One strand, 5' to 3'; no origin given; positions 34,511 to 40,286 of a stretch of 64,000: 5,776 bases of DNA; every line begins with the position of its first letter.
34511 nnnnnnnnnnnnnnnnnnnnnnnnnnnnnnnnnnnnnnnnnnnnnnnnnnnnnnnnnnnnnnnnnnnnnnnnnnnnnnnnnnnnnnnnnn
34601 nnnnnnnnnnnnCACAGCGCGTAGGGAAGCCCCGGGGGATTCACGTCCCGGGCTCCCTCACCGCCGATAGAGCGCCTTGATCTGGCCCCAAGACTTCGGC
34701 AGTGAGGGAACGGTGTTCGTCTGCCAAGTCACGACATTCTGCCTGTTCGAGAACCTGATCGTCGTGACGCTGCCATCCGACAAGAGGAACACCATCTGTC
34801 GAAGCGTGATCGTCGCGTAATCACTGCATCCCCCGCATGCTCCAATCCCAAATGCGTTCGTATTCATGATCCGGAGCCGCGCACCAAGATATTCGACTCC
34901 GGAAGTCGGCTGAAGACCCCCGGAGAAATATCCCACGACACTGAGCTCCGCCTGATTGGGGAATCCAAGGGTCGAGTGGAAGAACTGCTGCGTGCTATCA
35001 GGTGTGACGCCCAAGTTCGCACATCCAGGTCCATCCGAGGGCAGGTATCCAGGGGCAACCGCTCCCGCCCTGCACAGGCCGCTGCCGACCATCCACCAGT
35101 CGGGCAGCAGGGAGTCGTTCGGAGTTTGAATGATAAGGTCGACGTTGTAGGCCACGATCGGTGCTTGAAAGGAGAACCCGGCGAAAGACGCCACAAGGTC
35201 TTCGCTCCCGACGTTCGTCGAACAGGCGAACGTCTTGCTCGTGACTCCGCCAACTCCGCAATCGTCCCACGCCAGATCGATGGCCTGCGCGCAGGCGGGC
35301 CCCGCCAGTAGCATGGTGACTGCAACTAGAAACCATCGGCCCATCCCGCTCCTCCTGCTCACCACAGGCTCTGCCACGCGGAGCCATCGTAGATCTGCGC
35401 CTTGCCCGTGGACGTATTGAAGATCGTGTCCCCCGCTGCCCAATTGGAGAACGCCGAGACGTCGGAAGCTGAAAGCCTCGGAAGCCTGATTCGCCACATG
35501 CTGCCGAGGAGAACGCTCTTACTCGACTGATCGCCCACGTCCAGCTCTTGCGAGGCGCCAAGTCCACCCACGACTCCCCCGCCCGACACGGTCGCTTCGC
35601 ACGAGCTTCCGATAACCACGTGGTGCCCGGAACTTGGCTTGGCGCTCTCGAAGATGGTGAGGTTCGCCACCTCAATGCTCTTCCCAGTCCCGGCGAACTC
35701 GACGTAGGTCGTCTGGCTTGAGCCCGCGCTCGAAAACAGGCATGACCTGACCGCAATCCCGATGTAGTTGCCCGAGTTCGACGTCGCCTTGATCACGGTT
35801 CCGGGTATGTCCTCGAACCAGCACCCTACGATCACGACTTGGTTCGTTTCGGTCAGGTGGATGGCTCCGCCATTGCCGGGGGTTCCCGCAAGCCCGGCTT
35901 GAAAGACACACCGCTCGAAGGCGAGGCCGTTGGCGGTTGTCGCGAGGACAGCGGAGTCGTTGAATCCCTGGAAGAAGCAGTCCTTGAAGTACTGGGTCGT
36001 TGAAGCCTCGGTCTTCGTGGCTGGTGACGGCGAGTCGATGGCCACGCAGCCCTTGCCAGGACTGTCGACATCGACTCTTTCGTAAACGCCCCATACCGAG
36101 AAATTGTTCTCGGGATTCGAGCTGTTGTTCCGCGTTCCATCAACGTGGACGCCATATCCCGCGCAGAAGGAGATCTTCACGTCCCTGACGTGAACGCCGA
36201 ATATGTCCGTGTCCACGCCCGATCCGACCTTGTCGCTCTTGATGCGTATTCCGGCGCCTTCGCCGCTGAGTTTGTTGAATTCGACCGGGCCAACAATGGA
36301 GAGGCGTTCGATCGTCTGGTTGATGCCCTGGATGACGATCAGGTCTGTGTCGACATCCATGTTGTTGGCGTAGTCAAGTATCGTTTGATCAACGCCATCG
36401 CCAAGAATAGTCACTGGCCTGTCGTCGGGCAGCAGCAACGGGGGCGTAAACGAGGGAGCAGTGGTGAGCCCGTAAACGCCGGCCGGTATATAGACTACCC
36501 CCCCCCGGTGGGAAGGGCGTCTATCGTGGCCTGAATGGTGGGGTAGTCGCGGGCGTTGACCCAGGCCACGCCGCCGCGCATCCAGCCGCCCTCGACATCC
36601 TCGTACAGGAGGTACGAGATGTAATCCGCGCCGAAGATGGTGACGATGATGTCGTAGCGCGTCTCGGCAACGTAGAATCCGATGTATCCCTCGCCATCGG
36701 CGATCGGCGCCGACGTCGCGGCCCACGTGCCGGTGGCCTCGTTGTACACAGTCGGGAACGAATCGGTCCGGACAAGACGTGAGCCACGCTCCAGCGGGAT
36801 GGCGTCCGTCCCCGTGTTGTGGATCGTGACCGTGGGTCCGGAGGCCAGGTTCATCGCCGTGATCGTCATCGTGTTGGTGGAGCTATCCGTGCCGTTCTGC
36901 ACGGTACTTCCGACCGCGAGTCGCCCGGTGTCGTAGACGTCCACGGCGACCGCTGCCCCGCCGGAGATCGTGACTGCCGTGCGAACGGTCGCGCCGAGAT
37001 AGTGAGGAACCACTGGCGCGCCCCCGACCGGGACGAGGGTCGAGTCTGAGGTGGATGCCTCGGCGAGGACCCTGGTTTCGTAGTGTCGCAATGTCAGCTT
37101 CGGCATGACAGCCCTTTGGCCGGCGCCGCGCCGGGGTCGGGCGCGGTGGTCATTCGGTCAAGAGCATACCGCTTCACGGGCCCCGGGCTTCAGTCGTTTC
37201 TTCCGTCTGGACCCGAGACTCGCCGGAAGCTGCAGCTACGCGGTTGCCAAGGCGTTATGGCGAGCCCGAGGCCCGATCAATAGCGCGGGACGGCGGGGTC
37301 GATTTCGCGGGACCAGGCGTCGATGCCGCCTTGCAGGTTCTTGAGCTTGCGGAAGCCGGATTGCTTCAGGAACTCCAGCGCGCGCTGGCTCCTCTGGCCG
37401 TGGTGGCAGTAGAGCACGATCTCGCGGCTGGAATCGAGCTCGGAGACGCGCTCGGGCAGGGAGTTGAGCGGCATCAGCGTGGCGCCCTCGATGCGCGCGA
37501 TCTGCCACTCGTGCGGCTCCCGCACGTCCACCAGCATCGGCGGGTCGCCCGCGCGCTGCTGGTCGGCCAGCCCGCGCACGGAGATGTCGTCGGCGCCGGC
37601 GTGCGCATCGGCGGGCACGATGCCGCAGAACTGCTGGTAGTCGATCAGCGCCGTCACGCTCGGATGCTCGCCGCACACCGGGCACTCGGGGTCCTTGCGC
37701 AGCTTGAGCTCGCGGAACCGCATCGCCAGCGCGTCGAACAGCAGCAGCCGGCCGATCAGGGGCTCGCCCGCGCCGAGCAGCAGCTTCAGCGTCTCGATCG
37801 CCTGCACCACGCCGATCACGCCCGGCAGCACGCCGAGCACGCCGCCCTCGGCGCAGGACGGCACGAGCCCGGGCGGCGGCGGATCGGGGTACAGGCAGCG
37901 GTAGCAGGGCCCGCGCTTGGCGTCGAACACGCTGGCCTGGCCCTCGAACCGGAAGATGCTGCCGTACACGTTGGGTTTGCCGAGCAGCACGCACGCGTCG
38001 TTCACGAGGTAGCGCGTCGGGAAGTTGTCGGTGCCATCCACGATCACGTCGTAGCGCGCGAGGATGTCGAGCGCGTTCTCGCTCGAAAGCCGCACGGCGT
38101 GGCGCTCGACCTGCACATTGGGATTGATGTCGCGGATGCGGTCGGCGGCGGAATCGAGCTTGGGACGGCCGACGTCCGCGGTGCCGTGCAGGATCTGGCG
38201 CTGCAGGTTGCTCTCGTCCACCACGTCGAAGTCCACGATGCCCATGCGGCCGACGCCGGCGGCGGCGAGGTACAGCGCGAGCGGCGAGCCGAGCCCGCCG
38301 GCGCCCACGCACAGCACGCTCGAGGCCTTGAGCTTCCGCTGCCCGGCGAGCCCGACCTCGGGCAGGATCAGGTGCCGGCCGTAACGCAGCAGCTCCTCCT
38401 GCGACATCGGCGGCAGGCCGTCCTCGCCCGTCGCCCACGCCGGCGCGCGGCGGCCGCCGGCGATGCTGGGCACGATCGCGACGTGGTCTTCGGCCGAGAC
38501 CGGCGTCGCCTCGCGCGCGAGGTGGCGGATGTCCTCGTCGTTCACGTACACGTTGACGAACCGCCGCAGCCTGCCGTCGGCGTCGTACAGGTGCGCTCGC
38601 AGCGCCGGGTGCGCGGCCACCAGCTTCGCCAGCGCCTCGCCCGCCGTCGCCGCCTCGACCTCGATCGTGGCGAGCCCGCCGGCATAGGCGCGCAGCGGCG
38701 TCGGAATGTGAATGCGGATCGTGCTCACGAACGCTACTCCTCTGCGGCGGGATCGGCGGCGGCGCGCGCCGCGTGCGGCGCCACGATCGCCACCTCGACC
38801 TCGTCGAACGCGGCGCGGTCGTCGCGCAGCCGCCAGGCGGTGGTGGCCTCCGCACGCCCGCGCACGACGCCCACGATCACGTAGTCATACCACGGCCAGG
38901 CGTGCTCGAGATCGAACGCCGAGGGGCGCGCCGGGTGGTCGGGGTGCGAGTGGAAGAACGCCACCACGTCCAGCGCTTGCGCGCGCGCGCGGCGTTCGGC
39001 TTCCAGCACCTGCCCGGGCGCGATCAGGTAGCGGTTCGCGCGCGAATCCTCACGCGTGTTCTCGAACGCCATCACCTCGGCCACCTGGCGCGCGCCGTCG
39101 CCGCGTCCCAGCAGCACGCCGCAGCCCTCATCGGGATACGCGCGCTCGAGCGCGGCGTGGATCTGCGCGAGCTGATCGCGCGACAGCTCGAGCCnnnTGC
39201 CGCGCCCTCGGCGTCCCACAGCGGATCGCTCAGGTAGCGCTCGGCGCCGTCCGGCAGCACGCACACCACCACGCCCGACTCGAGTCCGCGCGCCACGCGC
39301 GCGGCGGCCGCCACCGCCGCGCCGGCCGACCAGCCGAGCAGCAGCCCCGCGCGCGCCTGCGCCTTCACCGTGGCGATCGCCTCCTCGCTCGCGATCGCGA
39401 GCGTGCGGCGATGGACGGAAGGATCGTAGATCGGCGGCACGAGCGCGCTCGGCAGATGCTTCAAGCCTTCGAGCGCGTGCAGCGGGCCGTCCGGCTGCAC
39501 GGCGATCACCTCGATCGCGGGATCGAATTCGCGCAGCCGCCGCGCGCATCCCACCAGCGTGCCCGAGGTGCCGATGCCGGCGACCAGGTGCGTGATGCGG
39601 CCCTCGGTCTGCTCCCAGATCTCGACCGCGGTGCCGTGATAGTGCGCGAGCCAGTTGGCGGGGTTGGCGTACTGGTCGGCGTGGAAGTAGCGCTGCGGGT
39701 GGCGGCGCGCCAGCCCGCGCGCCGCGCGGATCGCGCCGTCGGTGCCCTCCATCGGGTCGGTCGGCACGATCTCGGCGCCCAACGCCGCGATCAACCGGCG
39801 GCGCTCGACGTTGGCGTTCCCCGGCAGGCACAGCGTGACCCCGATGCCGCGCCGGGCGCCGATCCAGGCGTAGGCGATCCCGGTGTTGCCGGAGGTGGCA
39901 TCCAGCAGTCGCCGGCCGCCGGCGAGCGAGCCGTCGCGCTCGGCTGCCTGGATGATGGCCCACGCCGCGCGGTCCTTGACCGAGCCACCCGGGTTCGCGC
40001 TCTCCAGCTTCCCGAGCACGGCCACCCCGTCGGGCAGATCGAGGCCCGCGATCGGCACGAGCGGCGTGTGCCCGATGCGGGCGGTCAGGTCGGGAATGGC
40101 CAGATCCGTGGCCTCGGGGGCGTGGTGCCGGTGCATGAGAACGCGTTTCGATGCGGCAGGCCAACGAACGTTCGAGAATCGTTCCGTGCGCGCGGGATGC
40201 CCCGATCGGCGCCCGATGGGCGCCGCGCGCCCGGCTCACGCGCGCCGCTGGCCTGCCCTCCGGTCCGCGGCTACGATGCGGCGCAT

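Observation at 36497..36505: A G9 homopolymer splits a pectate-lyase-fold (tailspike-like) gene; one extra G restores a 582-aa ORF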

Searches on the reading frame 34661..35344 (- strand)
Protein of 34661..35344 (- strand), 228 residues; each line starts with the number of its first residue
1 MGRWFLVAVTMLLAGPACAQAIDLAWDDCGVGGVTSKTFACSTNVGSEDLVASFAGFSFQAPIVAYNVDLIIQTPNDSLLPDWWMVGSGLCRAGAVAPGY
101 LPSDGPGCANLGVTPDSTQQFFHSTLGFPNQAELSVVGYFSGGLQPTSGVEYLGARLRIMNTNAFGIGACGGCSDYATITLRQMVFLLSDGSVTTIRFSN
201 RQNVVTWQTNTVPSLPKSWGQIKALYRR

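Call 70: list_cluster_members(proteins=[P0007, P0012, P0006, P0002, P0003, L016:7291-8013:+, window:34661-35344:-])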
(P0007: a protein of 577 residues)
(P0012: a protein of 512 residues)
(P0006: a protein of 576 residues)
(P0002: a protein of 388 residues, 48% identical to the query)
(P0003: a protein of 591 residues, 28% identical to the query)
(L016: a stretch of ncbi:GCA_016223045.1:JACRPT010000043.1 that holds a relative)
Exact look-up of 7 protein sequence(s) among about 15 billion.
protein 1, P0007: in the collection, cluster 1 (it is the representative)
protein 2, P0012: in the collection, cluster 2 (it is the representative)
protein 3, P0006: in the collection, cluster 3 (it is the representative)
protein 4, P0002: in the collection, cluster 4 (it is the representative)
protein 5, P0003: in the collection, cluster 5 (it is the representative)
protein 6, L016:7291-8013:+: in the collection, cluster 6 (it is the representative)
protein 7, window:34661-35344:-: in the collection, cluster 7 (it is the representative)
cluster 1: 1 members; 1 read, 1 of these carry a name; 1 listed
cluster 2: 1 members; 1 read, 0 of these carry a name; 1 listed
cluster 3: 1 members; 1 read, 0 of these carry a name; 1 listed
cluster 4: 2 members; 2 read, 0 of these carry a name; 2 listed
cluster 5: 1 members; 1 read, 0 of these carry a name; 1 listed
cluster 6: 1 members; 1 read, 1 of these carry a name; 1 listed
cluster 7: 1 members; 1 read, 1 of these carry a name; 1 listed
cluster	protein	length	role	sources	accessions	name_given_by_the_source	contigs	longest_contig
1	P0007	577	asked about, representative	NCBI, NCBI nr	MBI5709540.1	MAG: right-handed parallel beta-helix repeat-containing protein [Candidatus Eisenbacteria ... | right-handed parallel beta-helix repeat-containing protein [Candidatus Eisenbacteria ...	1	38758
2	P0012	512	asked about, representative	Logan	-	-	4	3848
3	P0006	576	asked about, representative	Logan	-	-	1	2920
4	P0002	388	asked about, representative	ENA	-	-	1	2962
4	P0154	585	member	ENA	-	-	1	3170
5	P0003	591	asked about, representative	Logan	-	-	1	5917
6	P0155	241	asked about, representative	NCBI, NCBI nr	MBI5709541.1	MAG: hypothetical protein HZC42_04440 [Candidatus Eisenbacteria bacterium] | hypothetical protein [Candidatus Eisenbacteria bacterium]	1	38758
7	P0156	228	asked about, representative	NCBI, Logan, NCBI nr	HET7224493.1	MAG TPA: hypothetical protein VFK69_02175 [Candidatus Eisenbacteria bacterium] | hypothetical protein [Candidatus Eisenbacteria bacterium]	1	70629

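Call 73: find_encoding_contigs(protein=P0154, flank=10000, max_places=4)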
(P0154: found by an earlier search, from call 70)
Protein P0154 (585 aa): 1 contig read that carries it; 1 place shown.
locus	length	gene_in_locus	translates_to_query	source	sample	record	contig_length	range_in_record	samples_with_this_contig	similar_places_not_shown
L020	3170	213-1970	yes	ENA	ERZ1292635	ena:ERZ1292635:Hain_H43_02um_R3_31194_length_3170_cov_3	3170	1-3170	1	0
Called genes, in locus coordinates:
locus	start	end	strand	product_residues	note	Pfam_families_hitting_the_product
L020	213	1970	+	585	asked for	PF13229:Beta_helix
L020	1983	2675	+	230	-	-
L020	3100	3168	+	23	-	?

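Call 75: search_protein_families(library=ncbifam, proteins=[P0156, P0155], max_evalue=0.1)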
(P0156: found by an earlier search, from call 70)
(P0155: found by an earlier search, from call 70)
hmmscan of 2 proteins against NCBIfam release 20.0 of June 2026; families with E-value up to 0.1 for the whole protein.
P0156 (228 aa): 0 families

P0155 (241 aa): 0 families

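Call 76: search_protein_families(library=padloc, proteins=[P0156, P0155], max_evalue=0.1)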
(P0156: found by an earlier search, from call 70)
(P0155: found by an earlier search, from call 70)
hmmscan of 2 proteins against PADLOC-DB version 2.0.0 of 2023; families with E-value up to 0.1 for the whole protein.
P0156 (228 aa): 0 families

P0155 (241 aa): 0 families
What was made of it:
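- Tried and rejected: PADLOC and NCBIfam gave no defence or named family for either protein (calls 75, 76).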

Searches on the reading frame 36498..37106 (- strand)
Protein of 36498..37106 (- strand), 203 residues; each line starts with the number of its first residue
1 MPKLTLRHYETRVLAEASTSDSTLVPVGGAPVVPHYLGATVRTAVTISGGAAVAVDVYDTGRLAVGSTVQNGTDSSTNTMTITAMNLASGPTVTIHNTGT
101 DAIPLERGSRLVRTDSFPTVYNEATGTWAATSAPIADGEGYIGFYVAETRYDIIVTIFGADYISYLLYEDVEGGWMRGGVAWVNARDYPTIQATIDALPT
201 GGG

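Call 28: find_homologous_proteins(query=window:36498-37106:-, max_evalue=0.001)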
Query seq(203 aa) (203 aa): 1 proteins with E <= 0.001 among 626 candidates.
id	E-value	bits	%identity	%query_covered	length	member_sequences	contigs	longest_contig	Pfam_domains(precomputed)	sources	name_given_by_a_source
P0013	2.8e-126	437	100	100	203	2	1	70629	-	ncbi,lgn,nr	ncbi:MAG TPA: hypothetical protein VFK69_02185 [Candidatus Eisenbacteria bacterium]|nr:hypothetical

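Call 64: search_solved_structures(query=A3, max_evalue=10)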
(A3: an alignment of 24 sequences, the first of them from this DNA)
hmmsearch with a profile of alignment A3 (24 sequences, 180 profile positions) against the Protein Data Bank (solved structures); distinct sequences matched with E-value up to 10: 4.
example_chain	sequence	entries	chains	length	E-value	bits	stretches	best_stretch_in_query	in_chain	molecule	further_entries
3p48_A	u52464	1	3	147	0.23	14.2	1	19-108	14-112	Deoxyuridine 5'-triphosphate nucleotidohydrolase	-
3f4f_A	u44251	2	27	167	0.26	14.1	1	17-108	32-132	Deoxyuridine 5'-triphosphate nucleotidohydrolase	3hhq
6uzi_A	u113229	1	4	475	0.72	12.6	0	84-141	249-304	Dihydrolipoyl dehydrogenase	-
1jce_A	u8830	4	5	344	1.1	12.1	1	50-106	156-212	ROD SHAPE-DETERMINING PROTEIN MREB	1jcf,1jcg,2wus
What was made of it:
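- On Phage tailspike / tail fibre of SU10-like podophages: The N domain has no PDB sequence match; the best E is 0.23 (call 64).
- Tried and rejected: N-domain profile against the PDB found no match (call 64).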

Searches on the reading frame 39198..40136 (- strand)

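Call 57: search_protein_families(library=pfam, proteins=[window:39198-40136:-], max_evalue=0.00001)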
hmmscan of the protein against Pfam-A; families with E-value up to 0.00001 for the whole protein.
window:39198-40136:- (313 aa): 1 family
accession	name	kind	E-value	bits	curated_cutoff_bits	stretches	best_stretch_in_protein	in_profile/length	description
PF00291.31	PALP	-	4.6e-64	217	35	1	19-296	3-295/295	Pyridoxal-phosphate dependent enzyme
